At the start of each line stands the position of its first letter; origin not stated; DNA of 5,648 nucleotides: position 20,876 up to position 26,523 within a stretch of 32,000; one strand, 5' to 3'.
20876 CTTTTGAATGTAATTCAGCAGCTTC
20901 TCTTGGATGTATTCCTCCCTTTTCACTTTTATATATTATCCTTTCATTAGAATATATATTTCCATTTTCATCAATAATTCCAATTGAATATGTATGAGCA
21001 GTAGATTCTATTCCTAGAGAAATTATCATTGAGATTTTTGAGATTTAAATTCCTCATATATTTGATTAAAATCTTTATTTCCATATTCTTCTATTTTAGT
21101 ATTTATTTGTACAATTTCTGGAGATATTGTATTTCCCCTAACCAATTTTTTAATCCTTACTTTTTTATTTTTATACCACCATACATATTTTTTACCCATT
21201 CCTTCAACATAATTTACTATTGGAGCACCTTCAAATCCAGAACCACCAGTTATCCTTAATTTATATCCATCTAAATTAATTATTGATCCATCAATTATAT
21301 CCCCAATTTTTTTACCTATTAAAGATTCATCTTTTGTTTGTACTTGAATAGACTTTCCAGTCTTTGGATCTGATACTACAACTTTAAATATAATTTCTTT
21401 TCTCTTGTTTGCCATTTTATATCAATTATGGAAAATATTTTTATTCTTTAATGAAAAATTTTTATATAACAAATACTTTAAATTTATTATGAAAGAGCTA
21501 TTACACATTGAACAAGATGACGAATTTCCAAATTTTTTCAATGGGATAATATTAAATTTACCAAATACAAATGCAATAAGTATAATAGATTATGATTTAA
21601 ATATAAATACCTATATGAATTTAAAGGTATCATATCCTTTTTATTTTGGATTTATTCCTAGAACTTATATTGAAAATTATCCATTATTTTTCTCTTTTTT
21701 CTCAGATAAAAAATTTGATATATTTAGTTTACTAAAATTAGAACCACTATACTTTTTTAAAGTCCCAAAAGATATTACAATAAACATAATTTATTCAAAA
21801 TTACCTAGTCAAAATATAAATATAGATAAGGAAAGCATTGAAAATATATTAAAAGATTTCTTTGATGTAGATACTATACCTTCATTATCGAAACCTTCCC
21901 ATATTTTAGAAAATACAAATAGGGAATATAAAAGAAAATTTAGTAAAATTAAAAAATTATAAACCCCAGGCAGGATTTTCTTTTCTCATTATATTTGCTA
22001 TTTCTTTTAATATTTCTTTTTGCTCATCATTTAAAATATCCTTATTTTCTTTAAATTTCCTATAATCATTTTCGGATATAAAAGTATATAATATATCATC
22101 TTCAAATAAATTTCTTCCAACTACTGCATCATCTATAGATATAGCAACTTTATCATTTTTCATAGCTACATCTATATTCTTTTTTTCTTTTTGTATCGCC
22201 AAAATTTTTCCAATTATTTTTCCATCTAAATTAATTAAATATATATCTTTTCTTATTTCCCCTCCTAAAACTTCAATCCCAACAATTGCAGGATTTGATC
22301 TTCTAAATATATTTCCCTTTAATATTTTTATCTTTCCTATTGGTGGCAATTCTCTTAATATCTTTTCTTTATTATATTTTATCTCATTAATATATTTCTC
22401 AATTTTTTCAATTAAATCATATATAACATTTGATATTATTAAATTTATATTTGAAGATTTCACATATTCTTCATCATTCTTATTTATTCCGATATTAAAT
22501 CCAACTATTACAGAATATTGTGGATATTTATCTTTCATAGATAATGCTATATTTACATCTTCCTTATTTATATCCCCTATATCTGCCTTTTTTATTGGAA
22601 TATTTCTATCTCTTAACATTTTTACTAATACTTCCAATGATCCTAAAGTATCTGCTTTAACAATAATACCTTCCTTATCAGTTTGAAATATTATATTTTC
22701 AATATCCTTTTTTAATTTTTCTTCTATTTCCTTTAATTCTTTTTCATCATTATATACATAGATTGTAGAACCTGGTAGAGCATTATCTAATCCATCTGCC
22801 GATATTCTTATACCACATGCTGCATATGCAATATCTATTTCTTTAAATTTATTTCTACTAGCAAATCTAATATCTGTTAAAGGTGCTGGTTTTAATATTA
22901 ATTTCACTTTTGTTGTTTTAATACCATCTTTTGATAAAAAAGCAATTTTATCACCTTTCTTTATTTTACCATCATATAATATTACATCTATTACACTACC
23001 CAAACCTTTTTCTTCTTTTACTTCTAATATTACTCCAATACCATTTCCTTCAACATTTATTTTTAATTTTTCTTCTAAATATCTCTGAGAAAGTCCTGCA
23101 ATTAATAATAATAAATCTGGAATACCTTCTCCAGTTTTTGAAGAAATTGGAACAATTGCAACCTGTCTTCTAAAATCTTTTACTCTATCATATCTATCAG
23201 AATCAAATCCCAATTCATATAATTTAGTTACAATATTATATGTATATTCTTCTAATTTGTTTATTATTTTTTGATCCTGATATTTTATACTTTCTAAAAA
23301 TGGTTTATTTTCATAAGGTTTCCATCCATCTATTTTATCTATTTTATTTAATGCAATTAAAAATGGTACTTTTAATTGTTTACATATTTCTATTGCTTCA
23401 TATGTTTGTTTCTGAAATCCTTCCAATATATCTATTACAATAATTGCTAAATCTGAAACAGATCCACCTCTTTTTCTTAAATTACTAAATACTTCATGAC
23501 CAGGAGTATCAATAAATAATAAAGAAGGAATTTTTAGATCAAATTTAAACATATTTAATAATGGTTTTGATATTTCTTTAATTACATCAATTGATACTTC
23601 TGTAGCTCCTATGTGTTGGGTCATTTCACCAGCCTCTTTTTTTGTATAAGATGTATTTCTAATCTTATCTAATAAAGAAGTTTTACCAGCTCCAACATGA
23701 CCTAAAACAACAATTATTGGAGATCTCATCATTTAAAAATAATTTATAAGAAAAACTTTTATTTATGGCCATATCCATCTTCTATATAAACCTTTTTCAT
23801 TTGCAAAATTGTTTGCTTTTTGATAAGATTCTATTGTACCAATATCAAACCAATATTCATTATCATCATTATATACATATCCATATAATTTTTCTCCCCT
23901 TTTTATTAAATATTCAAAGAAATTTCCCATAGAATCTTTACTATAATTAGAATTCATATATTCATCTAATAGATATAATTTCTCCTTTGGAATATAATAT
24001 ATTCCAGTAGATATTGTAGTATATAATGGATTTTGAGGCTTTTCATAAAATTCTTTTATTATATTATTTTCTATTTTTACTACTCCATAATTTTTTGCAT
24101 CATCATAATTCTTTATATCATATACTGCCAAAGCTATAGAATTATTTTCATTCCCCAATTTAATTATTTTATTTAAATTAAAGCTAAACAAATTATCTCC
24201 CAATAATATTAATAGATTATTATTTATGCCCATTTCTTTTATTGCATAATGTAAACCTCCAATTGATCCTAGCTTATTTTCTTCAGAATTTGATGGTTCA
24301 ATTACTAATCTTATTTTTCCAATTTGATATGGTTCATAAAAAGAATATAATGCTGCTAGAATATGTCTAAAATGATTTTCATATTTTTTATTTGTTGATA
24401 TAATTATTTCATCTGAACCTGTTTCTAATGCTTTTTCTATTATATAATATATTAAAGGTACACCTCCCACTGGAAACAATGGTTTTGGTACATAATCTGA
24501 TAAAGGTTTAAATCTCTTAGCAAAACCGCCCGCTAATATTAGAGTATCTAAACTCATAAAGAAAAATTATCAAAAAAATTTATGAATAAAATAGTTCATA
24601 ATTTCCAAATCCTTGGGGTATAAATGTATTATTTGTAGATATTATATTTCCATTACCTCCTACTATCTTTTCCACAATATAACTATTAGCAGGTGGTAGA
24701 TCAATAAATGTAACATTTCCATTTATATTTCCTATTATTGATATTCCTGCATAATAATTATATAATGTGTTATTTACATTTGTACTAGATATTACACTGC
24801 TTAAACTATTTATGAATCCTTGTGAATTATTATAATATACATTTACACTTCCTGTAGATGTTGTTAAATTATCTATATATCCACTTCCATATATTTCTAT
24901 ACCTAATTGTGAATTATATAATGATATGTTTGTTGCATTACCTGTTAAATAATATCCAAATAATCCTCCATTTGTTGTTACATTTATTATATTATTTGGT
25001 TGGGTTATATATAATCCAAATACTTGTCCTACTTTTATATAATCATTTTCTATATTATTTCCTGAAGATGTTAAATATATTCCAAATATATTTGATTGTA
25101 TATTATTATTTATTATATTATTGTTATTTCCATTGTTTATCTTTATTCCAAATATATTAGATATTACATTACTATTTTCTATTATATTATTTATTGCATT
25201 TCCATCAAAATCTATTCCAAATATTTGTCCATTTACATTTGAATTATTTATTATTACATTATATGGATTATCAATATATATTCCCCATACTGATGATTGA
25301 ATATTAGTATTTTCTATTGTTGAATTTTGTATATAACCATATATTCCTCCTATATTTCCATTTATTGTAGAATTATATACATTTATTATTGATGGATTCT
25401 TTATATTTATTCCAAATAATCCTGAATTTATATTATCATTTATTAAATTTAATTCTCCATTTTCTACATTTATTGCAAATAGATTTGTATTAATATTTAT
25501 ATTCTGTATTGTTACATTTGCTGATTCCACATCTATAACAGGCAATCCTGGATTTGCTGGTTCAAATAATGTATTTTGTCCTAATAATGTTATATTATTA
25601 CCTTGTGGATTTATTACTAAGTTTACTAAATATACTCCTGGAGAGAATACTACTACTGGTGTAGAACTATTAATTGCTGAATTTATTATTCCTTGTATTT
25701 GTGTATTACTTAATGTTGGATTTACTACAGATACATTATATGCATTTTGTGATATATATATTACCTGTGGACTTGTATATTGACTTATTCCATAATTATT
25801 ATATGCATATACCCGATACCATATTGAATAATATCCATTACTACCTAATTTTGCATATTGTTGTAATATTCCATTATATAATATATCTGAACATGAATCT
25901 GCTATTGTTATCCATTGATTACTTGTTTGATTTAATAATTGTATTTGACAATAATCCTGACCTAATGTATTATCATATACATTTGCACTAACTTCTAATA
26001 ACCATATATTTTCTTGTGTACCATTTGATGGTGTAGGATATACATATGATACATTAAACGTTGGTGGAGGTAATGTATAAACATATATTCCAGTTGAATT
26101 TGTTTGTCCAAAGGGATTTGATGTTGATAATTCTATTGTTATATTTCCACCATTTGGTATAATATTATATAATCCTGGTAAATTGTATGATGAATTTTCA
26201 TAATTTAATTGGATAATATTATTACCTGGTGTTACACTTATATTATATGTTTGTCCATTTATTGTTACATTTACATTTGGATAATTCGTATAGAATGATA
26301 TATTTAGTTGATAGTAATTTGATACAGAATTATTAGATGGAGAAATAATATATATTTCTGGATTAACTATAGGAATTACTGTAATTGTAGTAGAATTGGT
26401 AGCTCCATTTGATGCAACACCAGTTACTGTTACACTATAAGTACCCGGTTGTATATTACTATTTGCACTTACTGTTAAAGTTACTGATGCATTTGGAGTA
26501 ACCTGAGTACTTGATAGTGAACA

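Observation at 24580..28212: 1210-aa secreted multidomain protein with a parallel beta-helix: candidate adhesin or S-layer-like protein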

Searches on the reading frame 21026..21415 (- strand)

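Call 5: search_protein_families(library=pfam, proteins=[window:21026-21415:-], max_evalue=0.01)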
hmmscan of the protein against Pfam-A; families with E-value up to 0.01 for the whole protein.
window:21026-21415:- (129 aa): 1 family
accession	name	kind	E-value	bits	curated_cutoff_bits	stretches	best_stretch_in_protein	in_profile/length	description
PF01092.24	Ribosomal_S6e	-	3.5e-23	82.3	26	1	10-119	1-123/125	Ribosomal protein S6e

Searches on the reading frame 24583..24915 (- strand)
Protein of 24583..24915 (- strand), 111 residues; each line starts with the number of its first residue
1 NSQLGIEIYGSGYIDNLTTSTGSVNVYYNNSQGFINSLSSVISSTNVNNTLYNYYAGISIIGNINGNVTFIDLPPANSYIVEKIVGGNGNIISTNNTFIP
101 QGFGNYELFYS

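Call 27: search_protein_families(library=pfam, proteins=[window:24583-24915:-], max_evalue=1)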
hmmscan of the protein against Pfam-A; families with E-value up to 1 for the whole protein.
window:24583-24915:- (111 aa): 0 families

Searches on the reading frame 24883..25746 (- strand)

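Call 27: search_protein_families(library=pfam, proteins=[window:24883-25746:-], max_evalue=1)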
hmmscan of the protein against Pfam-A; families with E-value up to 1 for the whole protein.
window:24883-25746:- (288 aa): 2 families
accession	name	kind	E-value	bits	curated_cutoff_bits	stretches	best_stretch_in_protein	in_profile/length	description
PF13229.12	Beta_helix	-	8e-09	35.8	25.9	2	75-215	8-156/158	Right handed beta helix region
PF05048.19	NosD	-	0.11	12.3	23.6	2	140-259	47-167/212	Periplasmic copper-binding protein (NosD)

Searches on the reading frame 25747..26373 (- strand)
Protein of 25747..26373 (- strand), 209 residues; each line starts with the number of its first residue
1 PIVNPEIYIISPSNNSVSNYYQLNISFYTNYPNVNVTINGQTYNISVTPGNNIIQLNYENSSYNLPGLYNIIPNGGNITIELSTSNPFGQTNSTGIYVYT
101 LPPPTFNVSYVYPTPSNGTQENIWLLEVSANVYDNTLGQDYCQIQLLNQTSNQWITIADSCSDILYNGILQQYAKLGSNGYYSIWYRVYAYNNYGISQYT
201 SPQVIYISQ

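Call 27: search_protein_families(library=pfam, proteins=[window:25747-26373:-], max_evalue=1)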
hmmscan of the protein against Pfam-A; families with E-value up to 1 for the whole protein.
window:25747-26373:- (209 aa): 4 families
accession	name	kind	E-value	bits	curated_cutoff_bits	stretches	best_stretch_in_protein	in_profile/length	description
PF07552.16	Coat_X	-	0.0047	17.1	27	1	139-161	5-27/58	Spore Coat Protein X and V domain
PF22820.2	TcaA_3rd_4th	-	0.039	14.3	27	1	24-60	4-40/73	TcaA protein 3rd/4th domain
PF13464.11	RodZ_C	-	0.21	12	23.9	0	30-54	45-69/72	RodZ C-terminal domain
PF08922.17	DUF1905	-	0.3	11.7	24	1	33-57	35-62/81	Domain of unknown function (DUF1905)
